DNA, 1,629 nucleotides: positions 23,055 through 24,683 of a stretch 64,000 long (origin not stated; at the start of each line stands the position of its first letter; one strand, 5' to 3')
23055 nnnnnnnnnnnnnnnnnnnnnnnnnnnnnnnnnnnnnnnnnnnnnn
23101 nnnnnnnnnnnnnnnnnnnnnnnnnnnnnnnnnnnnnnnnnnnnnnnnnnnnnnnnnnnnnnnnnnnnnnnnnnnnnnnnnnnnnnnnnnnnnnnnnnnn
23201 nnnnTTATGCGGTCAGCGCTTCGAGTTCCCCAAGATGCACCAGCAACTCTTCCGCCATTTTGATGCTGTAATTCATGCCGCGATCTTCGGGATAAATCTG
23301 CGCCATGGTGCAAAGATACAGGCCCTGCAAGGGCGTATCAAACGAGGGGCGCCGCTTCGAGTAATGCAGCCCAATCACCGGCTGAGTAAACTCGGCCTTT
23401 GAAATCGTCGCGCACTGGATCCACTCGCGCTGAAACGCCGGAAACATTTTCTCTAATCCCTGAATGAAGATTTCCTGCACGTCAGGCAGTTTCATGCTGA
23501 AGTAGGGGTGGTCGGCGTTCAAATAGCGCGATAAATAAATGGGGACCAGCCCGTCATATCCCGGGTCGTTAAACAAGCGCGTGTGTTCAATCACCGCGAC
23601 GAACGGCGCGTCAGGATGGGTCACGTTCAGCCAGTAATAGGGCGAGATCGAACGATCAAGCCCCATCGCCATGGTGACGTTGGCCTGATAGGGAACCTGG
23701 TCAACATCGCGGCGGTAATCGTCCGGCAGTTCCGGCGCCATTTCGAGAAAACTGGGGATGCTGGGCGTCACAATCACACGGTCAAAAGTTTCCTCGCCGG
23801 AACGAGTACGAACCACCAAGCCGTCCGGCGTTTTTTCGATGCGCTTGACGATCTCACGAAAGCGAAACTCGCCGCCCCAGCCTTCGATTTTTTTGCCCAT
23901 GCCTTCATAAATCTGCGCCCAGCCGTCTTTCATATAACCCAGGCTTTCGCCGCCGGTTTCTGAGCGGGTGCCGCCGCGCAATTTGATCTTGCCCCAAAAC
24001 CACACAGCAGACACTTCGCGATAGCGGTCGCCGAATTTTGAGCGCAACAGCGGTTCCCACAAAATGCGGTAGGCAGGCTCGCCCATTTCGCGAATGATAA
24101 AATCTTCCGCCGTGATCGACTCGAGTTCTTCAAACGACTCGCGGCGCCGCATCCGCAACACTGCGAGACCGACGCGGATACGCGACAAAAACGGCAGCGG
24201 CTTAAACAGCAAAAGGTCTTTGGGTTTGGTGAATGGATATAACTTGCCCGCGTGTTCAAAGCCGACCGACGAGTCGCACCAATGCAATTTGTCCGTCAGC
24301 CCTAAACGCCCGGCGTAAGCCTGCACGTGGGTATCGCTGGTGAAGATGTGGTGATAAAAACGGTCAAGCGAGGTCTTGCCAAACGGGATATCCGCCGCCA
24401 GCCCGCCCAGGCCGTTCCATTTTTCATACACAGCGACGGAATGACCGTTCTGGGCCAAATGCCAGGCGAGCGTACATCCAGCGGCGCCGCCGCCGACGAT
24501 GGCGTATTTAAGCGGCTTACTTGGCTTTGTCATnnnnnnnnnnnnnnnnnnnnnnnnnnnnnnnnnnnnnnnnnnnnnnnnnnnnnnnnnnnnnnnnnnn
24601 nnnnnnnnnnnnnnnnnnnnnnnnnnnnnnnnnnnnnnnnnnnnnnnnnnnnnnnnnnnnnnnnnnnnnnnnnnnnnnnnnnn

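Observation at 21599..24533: DPPR-synthase-like UbiA enzyme plus FAD oxidoreductase outside an actinobacterial context, in a genome window with two GT-C-like membrane proteins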

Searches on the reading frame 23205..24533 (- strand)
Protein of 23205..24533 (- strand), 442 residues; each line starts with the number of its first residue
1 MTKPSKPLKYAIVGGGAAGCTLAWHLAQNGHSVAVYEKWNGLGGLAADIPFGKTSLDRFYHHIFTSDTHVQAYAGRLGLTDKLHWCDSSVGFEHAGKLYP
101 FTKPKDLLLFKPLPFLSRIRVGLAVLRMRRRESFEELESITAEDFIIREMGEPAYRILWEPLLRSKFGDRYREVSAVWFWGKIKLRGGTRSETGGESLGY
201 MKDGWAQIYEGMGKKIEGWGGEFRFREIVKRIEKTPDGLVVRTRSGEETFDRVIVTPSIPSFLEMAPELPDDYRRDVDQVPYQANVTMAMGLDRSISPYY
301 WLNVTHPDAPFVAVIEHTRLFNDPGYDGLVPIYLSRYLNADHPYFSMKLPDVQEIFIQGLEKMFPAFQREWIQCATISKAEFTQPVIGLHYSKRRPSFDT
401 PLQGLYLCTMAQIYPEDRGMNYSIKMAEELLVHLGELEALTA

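Call 3: search_protein_families(library=pfam, proteins=[window:23205-24533:-], max_evalue=0.01)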
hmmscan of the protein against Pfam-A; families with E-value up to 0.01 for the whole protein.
window:23205-24533:- (442 aa): 10 families
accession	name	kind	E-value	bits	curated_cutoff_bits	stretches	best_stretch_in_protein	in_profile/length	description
PF01593.30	Amino_oxidase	-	5.8e-29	102.1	19.8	1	18-409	2-417/443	Flavin containing amine oxidoreductase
PF13450.12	NAD_binding_8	-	6.2e-13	49.3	21.9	1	12-76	1-67/68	NAD(P)-binding Rossmann-like domain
PF01266.30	DAO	-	2.5e-11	44.1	27.9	1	10-43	2-35/353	FAD dependent oxidoreductase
PF00890.30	FAD_binding_2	-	4.5e-06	26.5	20.4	1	11-44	3-36/414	FAD binding domain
PF07992.20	Pyr_redox_2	-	0.0002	21.3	26.1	1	9-42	2-31/291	Pyridine nucleotide-disulphide oxidoreductase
PF03486.20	HI0933_like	-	0.00025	21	50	1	10-43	3-36/244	HI0933-like protein Rossmann domain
PF13454.12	NAD_binding_9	-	0.00041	20.8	21.8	0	11-46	1-40/155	FAD-NAD(P)-binding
PF12831.13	FAD_oxidored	-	0.0012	18.6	27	1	12-47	4-39/416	FAD dependent oxidoreductase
PF02558.23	ApbA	-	0.0028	17.7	22.2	1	10-39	1-30/150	Ketopantoate reductase PanE/ApbA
PF01134.28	GIDA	-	0.0037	16.8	22.1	1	11-39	3-32/391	Glucose inhibited division protein A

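Call 4: search_protein_families(library=ncbifam, proteins=[window:23205-24533:-], max_evalue=0.01)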
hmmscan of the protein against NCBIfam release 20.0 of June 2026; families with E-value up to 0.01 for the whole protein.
window:23205-24533:- (442 aa): 50 families (the best 25 are shown)
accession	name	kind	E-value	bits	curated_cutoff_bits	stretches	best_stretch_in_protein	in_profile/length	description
NF005560.0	PRK07233.1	equivalog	5.2e-135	450.6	252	1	9-432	2-426/435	hypothetical protein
TIGR03467.1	HpnE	equivalog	3e-24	86.1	283.05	1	11-407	2-401/430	hydroxysqualene dehydroxylase HpnE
NF005547.0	PRK07208.1-3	equivalog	4.6e-21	75.1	380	1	9-395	6-395/465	hypothetical protein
NF005548.0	PRK07208.1-4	equivalog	5.3e-11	41.8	389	1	11-309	7-323/488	hypothetical protein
NF008841.0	PRK11883.1-1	equivalog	1.7e-08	33.9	517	1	7-83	3-82/453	protoporphyrinogen oxidase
NF005546.0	PRK07208.1-2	equivalog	5.5e-08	31.8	418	0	11-73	8-71/527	hypothetical protein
NF009410.0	PRK12771.1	subfamily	9.7e-08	31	516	1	9-45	140-176/566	NAD(P)-binding protein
TIGR02734.1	crtI_fam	subfamily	1.4e-06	27.3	238.1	1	12-47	3-38/504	phytoene desaturase family protein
TIGR03197.1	MnmC_Cterm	equivalog_domain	3.1e-06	26.5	174.2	1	11-47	3-39/400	FAD-dependent 5-carboxymethylaminomethyl-2-thiouridine(34) oxidoreductase MnmC1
NF058655.1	CrtID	equivalog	5.1e-06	25.6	640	1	11-48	2-39/478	bifunctional phytoene desaturase/3,4-desaturase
TIGR00275.1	TIGR00275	subfamily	1.3e-05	24.2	183.8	1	11-42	2-33/401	aminoacetone oxidase family FAD-binding enzyme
NF009454.0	PRK12814.1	equivalog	1.9e-05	23.2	916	1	8-45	194-231/657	putative NADPH-dependent glutamate synthase small subunit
NF049967.1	QhpG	equivalog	2.4e-05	23.4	240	1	11-40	2-31/423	flavin-dependent monooxygenase QhpG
NF009409.0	PRK12770.1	subfamily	2.7e-05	23.4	343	1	3-46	14-57/360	putative glutamate synthase subunit beta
TIGR02731.1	phytoene_desat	equivalog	3e-05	22.9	569.4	1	10-97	2-90/453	15-cis-phytoene desaturase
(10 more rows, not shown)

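Call 17: find_homologous_proteins(query=window:23205-24533:-, max_evalue=1e-10)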
Query window:23205-24533:- (442 aa): 1519 proteins with E <= 1e-10 among 8000 candidates; the best 120 are listed.
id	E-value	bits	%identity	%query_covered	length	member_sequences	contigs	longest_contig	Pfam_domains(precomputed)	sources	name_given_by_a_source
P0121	2.8e-284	961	91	100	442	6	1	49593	PF01266.31,PF01593.31,PF13450.13,PF00890.31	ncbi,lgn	-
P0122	6.1e-250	848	80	100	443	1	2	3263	PF01266.31,PF01593.31,PF13450.13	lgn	-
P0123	5.8e-230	782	74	98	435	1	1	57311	PF01266.31,PF01593.31,PF13450.13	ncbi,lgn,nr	ncbi:MAG: FAD-dependent oxidoreductase [bacterium]|nr:FAD-dependent oxidoreductase [bacterium]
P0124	5.9e-219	746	70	99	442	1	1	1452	PF01266.31,PF01593.31,PF13450.13,PF00070.34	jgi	jgi:protoporphyrinogen oxidase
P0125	6.7e-219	745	69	98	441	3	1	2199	PF01266.31,PF01593.31,PF13450.13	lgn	-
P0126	4.7e-217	739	69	99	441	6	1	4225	PF01266.31,PF01593.31,PF13450.13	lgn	-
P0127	1.5e-216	738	70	98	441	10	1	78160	PF01266.31,PF01593.31,PF13450.13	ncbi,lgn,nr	ncbi:MAG: NAD(P)/FAD-dependent oxidoreductase [Candidatus Omnitrophica bacterium]|nr:NAD(P)/FAD-depe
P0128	3.5e-216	736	69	98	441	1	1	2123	PF01266.31,PF01593.31,PF13450.13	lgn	-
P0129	1.7e-215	734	70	99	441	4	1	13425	PF01266.31,PF01593.31,PF13450.13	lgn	-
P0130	2.4e-215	734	69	98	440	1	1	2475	PF01266.31,PF01593.31,PF13450.13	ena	-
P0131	2.5e-214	730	71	99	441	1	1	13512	PF01266.31,PF01593.31,PF13450.13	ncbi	-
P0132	3.2e-214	730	70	99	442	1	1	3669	PF01266.31,PF01593.31,PF13450.13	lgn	-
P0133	1.4e-213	728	69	98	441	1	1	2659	PF01266.31,PF01593.31,PF13450.13,PF07992.21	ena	-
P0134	3.0e-213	727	69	99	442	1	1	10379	PF01266.31,PF01593.31,PF13450.13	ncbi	-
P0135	1.2e-211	721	69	98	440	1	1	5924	PF01266.31,PF01593.31,PF13450.13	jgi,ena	-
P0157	1.2e-128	448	50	94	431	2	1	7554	PF01266.31,PF01593.31,PF13450.13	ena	-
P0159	4.1e-121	423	45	97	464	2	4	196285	PF01266.31,PF01593.31,PF13450.13,PF00890.31,PF07992.21,PF13738.13,PF03486.21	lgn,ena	-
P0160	1.1e-118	415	46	97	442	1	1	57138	PF01266.31,PF01593.31,PF13450.13,PF00890.31,PF12831.14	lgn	-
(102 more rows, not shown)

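Call 19: find_related_loci(query=A1, collection=genome_contigs, flank=10000)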
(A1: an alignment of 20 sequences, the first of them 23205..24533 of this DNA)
Query A1 (442 aa) in genome_contigs; peptide patterns used: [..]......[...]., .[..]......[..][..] (x = any residue, [..] = any of these).
600 stretches matched a pattern (row limit reached: there are more); 594 encode a relative of the query (tblastn E <= 1e-3); the best 80 are kept; 80 distinct loci.
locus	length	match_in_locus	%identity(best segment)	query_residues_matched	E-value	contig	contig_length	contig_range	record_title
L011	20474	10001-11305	69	9-442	0e+0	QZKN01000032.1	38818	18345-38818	MAG: Candidatus Omnitrophota bacterium isolate SURF_12 Ga0104751_1001510, whole genome shotgun sequence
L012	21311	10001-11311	67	8-442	0e+0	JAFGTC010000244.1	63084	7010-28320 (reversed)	MAG: Candidatus Omnitrophota bacterium isolate Zod_Metabat.949 k87_11195523, whole genome shotgun sequence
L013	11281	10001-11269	42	8-430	4e-114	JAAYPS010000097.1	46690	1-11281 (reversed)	MAG: Clostridiaceae bacterium isolate AS22ysBPME_277 81765_AS22, whole genome shotgun sequence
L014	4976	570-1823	43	8-425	3e-109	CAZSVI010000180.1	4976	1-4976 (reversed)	MAG TPA_asm: uncultured Oscillospiraceae bacterium isolate SRP241326_co3_320 genome assembly, contig: NODE_18151_length_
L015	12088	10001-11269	41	8-430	6e-108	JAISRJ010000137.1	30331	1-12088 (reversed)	MAG: Clostridiales bacterium isolate Kf353_bin53 k119_5254979, whole genome shotgun sequence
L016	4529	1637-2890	42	8-425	9e-109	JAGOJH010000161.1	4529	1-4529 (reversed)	MAG: Thermoclostridium sp. isolate Go_SlDig_bin_309 Go_SlDig_66888_length_4529_cov_5.400727, whole genome shotgun sequen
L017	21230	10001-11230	44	24-431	1e-107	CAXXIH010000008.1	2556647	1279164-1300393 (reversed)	MAG: bacterium isolate 8561d366-b592-423a-86f8-33741145bb09 genome assembly, contig: contig_8, whole genome shotgun sequ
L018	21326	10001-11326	41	3-430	4e-107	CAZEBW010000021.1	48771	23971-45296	MAG TPA_asm: uncultured Anaerolineae bacterium isolate binchicken_co17_112 genome assembly, contig: NODE_2182_length_487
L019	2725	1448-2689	42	11-424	1e-109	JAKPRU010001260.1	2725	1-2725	MAG: Candidatus Omnitrophota bacterium isolate JPNA_maxbin.304_sub k141_96749, whole genome shotgun sequence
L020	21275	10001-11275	39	8-431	2e-105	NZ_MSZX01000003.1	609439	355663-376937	Paenibacillus selenitireducens strain ES3-24 ES3-24_scaffold3, whole genome shotgun sequence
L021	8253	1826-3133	39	2-436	6e-105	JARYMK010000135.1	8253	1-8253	MAG: Anaerolineae bacterium isolate A05DMB-I-30 NODE_135_length_8253_cov_4.299046, whole genome shotgun sequence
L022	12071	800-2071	41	11-434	2e-104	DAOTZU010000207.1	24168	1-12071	MAG TPA_asm: Anaerolineae bacterium isolate H6_558 k131_761520, whole genome shotgun sequence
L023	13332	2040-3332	42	11-435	9e-105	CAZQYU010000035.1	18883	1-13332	MAG TPA_asm: uncultured Thermoanaerobaculia bacterium isolate SRP214966_co3_119 genome assembly, contig: NODE_4024_lengt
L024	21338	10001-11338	40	1-440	5e-104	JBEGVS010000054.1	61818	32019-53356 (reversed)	MAG: Pseudomonadota bacterium isolate riogrande_2019_sw_WHONDRS-S19S_0066_B_bin.28 scaffold_1320458, whole genome shotgu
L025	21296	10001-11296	40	8-436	2e-103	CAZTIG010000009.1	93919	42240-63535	MAG TPA_asm: uncultured Chloroflexia bacterium isolate binchicken_co26_208 genome assembly, contig: NODE_352_length_9391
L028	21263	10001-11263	41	12-430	3e-102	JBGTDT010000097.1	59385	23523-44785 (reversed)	MAG: Thermosynechococcaceae cyanobacterium isolate JTS-RE15 k141_7406601, whole genome shotgun sequence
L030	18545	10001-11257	42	9-425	2e-102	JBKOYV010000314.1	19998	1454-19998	MAG: Gemmatimonadota bacterium isolate GB_HAYS_MAG_00051 GB_HAYS_000001211078, whole genome shotgun sequence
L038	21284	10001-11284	39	11-436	2e-100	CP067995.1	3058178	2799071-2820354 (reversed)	MAG: cyanobacterium endosymbiont of Rhopalodia gibba isolate 17Bon1-SB chromosome, complete genome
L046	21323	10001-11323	40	4-441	3e-99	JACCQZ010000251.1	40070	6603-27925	MAG: Gemmatimonadales bacterium isolate MGR_bin9 SD2897-2912_k127_3981326, whole genome shotgun sequence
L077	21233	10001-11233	39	20-430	1e-95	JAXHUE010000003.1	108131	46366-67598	MAG: Chloroflexota bacterium isolate MAG43_tar_biofilm MAG43_3, whole genome shotgun sequence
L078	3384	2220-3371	41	8-391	2e-97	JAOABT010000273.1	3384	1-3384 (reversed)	MAG: Clostridia bacterium isolate SKW185 k141_629263, whole genome shotgun sequence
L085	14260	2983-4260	37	6-430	1e-94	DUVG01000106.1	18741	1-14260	MAG TPA_asm: Clostridium sp. isolate AS08sgBPME_36 123022_AS08, whole genome shotgun sequence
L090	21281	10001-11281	39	8-430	3e-94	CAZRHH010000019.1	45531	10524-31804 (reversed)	MAG TPA_asm: uncultured Dehalococcoidia bacterium isolate SRP136066_co1_29 genome assembly, contig: NODE_539_length_4553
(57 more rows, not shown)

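Call 24: search_protein_families(library=pfam, proteins=[L020:7939-8982:+, L090:2690-5173:+, L077:7115-8866:+, L016:48-1562:+, L078:1621-2088:+, L046:7244-8920:+, L030:11047-13071:+, L038:4359-6575:-, L085:1610-2992:+, L028:8852-10000:+], max_evalue=0.01)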
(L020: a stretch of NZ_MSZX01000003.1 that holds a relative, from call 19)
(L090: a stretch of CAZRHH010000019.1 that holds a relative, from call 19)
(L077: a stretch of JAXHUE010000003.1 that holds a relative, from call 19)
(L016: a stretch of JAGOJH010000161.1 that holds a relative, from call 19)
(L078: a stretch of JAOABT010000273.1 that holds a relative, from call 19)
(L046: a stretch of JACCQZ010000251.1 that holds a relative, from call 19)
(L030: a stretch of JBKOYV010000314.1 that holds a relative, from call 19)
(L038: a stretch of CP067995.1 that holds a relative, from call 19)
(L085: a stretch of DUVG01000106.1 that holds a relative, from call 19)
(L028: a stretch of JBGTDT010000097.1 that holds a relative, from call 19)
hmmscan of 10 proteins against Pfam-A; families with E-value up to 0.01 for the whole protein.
L020:7939-8982:+ (347 aa): 1 family
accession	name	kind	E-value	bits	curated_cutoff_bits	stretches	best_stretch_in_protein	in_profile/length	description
PF00535.33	Glycos_transf_2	-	5.5e-25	88.7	23.3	1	12-179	2-165/168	Glycosyl transferase family 2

L090:2690-5173:+ (827 aa): 2 families
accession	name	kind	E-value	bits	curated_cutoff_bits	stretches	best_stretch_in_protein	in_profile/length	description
PF10060.15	DUF2298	-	1.2e-106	358.1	27.8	1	44-614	1-488/488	Uncharacterized membrane protein (DUF2298)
PF20176.3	DUF6541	-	7.5e-06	24.9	29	1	611-785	438-604/646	Family of unknown function (DUF6541)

L077:7115-8866:+ (583 aa): 2 families
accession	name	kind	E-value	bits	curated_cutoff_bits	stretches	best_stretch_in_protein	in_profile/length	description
PF13231.12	PMT_2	-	4.9e-14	53.3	26.1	1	70-200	2-133/160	Dolichyl-phosphate-mannose-protein mannosyltransferase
PF02366.24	PMT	-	2.5e-13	50.6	22.7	1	82-198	74-198/245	Dolichyl-phosphate-mannose-protein mannosyltransferase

L016:48-1562:+ (504 aa): 0 families

L078:1621-2088:+ (155 aa): 1 family
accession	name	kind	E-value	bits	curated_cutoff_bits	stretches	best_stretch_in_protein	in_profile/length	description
PF04138.20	GtrA_DPMS_TM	-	6.4e-13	49.4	26.1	1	31-153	1-116/117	GtrA/DPMS, transmembrane domain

L046:7244-8920:+ (558 aa): 0 families

L030:11047-13071:+ (674 aa): 1 family
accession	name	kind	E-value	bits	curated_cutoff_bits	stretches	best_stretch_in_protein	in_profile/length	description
PF13231.12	PMT_2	-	6.9e-06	26.8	26.1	1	199-361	1-160/160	Dolichyl-phosphate-mannose-protein mannosyltransferase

L038:4359-6575:- (738 aa): 2 families
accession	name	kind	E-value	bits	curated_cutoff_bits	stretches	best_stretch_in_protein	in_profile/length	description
PF10131.15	PTPS_related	-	3.8e-10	39.3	26.4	1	92-432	1-305/621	6-pyruvoyl-tetrahydropterin synthase related domain; membrane protein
PF19502.5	DUF6036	-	0.0045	17.3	23.6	1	624-677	48-99/164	Nucleotidyltransferase of unknown function (DUF6036)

L085:1610-2992:+ (460 aa): 0 families

L028:8852-10000:+ (383 aa): 1 family
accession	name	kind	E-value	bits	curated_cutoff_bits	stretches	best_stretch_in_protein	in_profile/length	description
PF03706.18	LPG_synthase_TM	-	6.8e-37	128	33.4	1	41-343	2-302/302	Lysylphosphatidylglycerol synthase TM region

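Call 29: search_solved_structures(query=window:23205-24533:-, max_evalue=0.001)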
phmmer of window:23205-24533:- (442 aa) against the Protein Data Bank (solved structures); distinct sequences matched with E-value up to 0.001: 6.
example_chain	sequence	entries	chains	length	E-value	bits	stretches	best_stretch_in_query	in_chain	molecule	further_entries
5mog_A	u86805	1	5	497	2e-08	36.6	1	3-101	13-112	Phytoene dehydrogenase, chloroplastic/chromoplastic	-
2z5y_A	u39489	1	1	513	3e-05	26.1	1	11-290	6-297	Amine oxidase [flavin-containing] A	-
2bxr_A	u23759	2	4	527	3.8e-05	25.8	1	11-290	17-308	AMINE OXIDASE [FLAVIN-CONTAINING] A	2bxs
2z5x_A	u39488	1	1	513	3.9e-05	25.7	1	11-290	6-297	Amine oxidase [flavin-containing] A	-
9bov_A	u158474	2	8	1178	0.00013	24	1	3-46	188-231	Molybdopterin oxidoreductase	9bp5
8oh5_C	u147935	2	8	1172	0.0008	21.4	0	3-46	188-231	Formate dehydrogenase-O, major subunit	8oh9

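Call 42: search_protein_families(library=ncbifam, proteins=[L020:7939-8982:+], max_evalue=0.001)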
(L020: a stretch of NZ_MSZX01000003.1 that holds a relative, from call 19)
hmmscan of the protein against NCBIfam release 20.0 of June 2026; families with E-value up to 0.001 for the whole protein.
L020:7939-8982:+ (347 aa): 9 families
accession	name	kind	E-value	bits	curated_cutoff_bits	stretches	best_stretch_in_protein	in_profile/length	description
NF047588.1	GlcsyltransPgfSStrep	equivalog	1.1e-73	248.1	500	1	10-315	3-303/308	glycosyltransferase PgfS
NF007986.1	PRK10714.1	equivalog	5e-43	147.3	529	1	11-315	9-309/316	undecaprenyl-phosphate 4-deoxy-4-formamido-L-arabinose transferase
TIGR03937.1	PgaC_IcaA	equivalog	1.3e-13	50.7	422.3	1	4-112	41-138/407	poly-beta-1,6-N-acetyl-D-glucosamine synthase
NF058614.1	PPMAGASynPpgS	equivalog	1e-07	31.6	370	1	12-165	4-140/226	polyprenyl-phospho-N-acetylgalactosaminyl synthase PpgS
NF045692.1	OglycostaseCruG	equivalog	8.7e-07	28.2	600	1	10-131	43-160/386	2'-O-glycosyltransferase CruG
TIGR04242.1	nodulat_NodC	equivalog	1e-06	28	550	1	4-125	44-157/395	chitooligosaccharide synthase NodC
NF041875.1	EPS_EpsD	equivalog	5.7e-06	26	370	1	27-164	11-148/325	exopolysaccharide biosynthesis glycosyltransferase EpsD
TIGR03111.1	glyc2_xrt_Gpos1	hypoth_equivalog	8.8e-06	24.8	363.95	1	4-130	45-162/439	TIGR03111 family XrtG-associated glycosyltransferase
TIGR04182.1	glyco_TIGR04182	equivalog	0.0006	19.3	325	0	32-306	13-289/293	S-layer glycoprotein N-glycosyltransferase AglJ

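Call 44: predict_structure(alignment_id=A1)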
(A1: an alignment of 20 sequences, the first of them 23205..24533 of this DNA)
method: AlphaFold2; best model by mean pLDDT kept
length: 442 residues; sequences in the alignment: 20
mean_pLDDT: 92.0   pTM: 0.91
mean pLDDT of the five models: 92.0, 91.4, 91.0, 90.9, 90.0
residues with pLDDT >= 90: 357; 70-90: 70; 50-70: 6; < 50: 9
segments of 3 or more residues with pLDDT < 50: 187-193
pLDDT, mean of each block of 10 residues (from residue 1): 75 96 98 95 87 91 91 96 91 92 90 94 91 93 97 94 88 93 65 69 92 98 96 97 97 97 97 95 94 96 90 94 94 94 95 97 95 96 92 94 97 82 95 94 78
secondary structure, 60 per line:
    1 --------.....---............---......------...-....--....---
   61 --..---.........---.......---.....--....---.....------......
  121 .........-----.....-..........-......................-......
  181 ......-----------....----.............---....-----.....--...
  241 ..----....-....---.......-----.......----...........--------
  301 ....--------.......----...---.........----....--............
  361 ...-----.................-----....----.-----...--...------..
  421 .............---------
elements in order: E9-13 H17-28 E32-37 E48-51 E54-57 H68-76 E83-86 E90-94 E97-100 H104-108 H115-129 H135-139 H142-150 H152-173 H176-186 E198-201 H206-218 E222-225 E231-235 E238-242 E247-250 E252-255 H259-265 H271-277 E282-292 E301-304 E313-316 E330-338 H343-346 H349-363 E372-385 H391-394 E405-407 H419-433
